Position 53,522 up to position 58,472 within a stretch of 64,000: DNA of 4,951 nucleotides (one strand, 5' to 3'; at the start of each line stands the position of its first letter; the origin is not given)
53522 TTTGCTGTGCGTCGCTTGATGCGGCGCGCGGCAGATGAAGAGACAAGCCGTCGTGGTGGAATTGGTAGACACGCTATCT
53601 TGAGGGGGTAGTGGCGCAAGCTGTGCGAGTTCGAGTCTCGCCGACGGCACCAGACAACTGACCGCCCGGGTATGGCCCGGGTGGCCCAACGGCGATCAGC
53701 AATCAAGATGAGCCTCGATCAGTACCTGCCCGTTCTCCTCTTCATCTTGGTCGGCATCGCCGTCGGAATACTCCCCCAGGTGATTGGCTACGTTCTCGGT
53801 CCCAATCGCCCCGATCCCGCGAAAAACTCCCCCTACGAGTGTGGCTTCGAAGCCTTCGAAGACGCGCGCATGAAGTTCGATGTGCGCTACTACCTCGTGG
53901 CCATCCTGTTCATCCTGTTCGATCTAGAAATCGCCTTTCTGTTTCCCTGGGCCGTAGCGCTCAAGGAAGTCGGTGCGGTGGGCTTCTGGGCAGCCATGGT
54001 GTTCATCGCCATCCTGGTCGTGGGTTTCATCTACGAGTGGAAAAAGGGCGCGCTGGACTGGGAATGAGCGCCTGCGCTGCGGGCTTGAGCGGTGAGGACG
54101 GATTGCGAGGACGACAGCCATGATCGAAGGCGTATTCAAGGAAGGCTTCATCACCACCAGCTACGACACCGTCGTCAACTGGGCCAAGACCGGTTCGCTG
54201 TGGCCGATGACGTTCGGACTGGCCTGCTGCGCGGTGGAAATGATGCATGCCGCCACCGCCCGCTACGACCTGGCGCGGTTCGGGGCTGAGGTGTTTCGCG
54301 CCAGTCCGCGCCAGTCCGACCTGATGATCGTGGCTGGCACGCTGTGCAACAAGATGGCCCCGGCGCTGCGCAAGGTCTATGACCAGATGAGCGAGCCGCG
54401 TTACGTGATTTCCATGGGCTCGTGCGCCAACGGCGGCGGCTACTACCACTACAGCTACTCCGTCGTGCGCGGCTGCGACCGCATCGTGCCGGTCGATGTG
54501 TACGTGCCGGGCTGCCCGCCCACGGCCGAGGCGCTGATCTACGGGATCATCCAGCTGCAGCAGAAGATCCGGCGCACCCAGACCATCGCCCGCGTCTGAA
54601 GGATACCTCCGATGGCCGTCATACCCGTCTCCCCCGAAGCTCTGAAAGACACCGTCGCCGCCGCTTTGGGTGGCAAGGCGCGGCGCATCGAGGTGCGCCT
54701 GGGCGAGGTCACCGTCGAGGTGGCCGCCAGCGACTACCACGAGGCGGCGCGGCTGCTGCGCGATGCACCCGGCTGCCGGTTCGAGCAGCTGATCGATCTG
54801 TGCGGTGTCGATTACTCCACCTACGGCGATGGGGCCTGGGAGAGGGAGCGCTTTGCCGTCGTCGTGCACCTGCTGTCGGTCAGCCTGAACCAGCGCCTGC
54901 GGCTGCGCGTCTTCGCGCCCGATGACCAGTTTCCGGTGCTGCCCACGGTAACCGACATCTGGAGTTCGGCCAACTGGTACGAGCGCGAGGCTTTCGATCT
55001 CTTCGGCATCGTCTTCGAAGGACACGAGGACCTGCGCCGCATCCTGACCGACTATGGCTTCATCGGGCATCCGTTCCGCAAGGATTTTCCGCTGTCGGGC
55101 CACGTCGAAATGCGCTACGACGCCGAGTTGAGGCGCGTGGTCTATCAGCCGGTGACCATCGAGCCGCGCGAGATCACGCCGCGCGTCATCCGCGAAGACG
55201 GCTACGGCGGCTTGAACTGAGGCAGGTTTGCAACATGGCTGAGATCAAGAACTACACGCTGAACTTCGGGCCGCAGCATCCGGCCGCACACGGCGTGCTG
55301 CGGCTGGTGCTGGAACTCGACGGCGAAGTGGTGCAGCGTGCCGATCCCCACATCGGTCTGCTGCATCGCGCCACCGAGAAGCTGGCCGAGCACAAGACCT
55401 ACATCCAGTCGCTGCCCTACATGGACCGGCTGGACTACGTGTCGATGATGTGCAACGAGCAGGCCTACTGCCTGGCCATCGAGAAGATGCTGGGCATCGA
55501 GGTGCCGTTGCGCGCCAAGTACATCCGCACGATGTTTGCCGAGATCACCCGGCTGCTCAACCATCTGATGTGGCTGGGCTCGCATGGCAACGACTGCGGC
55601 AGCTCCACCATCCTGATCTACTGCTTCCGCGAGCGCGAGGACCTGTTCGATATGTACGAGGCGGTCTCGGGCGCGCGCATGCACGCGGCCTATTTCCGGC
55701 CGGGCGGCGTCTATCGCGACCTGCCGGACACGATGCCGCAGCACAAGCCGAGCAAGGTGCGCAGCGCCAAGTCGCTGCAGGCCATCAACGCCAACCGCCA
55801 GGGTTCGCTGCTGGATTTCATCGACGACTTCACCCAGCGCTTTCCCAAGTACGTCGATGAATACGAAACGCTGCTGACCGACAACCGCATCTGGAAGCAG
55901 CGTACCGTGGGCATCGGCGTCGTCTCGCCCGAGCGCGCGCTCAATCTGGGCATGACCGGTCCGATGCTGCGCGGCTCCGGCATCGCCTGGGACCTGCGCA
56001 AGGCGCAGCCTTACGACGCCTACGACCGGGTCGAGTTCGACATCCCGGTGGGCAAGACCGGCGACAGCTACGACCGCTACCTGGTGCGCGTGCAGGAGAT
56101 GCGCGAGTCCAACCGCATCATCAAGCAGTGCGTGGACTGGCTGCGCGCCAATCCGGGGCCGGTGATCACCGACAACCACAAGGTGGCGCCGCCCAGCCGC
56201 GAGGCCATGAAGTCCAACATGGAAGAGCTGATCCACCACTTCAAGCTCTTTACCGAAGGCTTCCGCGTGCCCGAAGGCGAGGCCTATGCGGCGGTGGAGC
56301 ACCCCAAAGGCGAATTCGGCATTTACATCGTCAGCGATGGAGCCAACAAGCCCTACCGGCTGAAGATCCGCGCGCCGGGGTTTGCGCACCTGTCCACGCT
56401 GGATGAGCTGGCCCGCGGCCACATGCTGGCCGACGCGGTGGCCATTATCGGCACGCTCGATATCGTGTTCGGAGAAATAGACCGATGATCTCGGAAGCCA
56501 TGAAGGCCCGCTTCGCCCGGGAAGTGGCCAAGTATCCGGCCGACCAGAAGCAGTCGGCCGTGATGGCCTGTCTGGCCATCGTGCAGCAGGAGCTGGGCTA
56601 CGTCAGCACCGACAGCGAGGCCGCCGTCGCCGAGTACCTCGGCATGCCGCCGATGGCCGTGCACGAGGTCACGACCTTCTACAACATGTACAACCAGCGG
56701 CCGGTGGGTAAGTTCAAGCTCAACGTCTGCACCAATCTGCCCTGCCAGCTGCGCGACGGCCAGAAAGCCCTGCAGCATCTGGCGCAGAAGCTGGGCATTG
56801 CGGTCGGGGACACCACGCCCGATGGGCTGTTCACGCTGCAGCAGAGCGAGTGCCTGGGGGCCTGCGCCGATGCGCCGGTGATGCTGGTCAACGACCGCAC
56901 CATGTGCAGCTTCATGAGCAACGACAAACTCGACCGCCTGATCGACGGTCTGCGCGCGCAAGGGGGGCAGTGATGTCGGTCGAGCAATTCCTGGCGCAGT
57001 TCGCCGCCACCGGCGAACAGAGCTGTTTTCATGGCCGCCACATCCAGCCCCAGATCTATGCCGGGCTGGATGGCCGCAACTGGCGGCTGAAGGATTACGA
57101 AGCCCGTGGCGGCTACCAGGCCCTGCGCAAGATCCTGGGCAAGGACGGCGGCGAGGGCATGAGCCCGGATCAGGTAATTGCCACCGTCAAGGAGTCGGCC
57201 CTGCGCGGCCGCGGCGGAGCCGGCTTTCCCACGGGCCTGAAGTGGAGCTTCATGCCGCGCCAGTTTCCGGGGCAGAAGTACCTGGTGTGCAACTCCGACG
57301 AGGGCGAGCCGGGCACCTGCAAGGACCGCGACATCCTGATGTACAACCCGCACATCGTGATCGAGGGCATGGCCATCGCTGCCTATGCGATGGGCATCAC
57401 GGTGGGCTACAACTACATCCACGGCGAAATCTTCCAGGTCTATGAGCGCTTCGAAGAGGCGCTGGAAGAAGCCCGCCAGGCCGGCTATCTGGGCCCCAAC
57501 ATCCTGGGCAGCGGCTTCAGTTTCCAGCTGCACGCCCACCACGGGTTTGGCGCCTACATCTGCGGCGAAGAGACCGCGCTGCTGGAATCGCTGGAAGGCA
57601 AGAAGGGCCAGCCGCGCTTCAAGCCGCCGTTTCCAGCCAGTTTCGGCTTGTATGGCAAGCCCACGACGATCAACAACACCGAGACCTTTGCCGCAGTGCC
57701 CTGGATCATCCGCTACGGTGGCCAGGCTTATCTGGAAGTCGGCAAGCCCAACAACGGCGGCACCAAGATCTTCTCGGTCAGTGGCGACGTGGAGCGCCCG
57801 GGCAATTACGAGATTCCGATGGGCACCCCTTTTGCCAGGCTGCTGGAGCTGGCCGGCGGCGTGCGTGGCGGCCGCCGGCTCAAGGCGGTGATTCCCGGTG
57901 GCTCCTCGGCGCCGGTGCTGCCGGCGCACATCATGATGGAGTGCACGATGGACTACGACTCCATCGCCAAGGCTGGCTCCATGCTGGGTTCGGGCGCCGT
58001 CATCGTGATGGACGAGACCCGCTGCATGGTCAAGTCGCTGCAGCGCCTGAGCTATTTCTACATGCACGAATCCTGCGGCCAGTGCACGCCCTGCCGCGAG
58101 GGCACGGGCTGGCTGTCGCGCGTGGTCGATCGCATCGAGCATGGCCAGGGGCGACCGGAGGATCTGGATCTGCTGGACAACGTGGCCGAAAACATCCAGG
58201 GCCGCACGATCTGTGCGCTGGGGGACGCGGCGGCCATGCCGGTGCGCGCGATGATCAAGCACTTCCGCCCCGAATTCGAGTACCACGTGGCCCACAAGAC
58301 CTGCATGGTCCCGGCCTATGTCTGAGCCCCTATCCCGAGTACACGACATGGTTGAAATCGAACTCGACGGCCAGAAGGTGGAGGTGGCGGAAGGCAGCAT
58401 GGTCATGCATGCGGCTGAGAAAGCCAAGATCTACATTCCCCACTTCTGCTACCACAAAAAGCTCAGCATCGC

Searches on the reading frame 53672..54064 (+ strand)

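Call 72: search_protein_families(library=pfam, proteins=[window:53672-54064:+], max_evalue=0.001)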
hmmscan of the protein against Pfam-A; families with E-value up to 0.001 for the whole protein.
window:53672-54064:+ (131 aa): 1 family
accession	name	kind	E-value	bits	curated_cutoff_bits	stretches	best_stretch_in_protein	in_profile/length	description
PF00507.24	Oxidored_q4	-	2.7e-41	140.2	23.3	1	36-130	5-99/99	NADH-ubiquinone/plastoquinone oxidoreductase, chain 3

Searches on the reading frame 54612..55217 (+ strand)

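Call 72: search_protein_families(library=pfam, proteins=[window:54612-55217:+], max_evalue=0.001)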
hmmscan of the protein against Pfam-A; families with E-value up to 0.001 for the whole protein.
window:54612-55217:+ (202 aa): 1 family
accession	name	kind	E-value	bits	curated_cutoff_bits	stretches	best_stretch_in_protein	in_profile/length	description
PF00329.25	Complex1_30kDa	-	1.8e-46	158.2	22.5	1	35-164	1-123/124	Respiratory-chain NADH dehydrogenase, 30 Kd subunit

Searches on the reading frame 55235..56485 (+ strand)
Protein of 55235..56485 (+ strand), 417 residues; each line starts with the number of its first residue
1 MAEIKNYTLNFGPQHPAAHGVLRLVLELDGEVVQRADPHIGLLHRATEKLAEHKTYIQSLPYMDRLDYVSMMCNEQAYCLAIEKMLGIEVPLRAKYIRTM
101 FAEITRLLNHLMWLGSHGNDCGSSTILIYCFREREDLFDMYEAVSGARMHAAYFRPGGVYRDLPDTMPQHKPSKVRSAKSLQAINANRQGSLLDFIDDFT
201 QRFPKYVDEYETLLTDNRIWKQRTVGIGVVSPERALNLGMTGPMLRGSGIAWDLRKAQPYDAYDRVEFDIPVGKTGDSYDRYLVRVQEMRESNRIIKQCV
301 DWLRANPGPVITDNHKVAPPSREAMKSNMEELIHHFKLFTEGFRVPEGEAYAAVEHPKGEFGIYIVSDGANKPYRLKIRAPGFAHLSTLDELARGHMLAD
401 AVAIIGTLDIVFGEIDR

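Call 72: search_protein_families(library=pfam, proteins=[window:55235-56485:+], max_evalue=0.001)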
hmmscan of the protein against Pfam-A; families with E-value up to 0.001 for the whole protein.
window:55235-56485:+ (417 aa): 1 family
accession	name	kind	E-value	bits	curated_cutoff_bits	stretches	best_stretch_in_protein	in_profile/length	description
PF00346.24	Complex1_49kDa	-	2.2e-118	394.7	24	1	120-417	1-271/271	Respiratory-chain NADH dehydrogenase, 49 Kd subunit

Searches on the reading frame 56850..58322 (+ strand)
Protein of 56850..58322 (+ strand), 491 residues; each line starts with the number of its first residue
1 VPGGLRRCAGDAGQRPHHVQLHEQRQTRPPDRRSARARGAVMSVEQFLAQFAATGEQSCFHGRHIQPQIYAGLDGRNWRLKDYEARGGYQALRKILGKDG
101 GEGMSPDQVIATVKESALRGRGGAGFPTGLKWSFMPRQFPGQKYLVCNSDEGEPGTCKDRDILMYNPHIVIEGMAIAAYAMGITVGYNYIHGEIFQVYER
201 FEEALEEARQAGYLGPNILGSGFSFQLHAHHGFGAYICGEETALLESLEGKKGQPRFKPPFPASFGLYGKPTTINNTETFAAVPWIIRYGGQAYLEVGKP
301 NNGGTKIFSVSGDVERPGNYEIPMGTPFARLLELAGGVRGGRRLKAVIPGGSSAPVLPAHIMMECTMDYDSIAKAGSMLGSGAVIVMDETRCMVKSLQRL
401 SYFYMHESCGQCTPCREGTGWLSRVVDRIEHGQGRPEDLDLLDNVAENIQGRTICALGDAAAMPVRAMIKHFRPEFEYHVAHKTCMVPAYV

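Call 72: search_protein_families(library=pfam, proteins=[window:56850-58322:+], max_evalue=0.001)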
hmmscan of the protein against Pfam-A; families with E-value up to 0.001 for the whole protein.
window:56850-58322:+ (491 aa): 4 families
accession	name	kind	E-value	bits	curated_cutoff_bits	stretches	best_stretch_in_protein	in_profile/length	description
PF01512.22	Complex1_51K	-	1.9e-44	151.6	31.2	1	113-284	1-149/150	Nuo51 FMN-binding domain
PF10589.14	NADH_4Fe-4S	-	3.1e-34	117.1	23.5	1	397-479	3-85/85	NADH-ubiquinone oxidoreductase-F iron-sulfur binding region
PF10531.15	SLBB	-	2.4e-10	40.5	27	1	308-353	2-51/55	SLBB domain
PF22461.2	SLBB_2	-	1.8e-09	38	27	1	306-368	1-72/79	SLBB domain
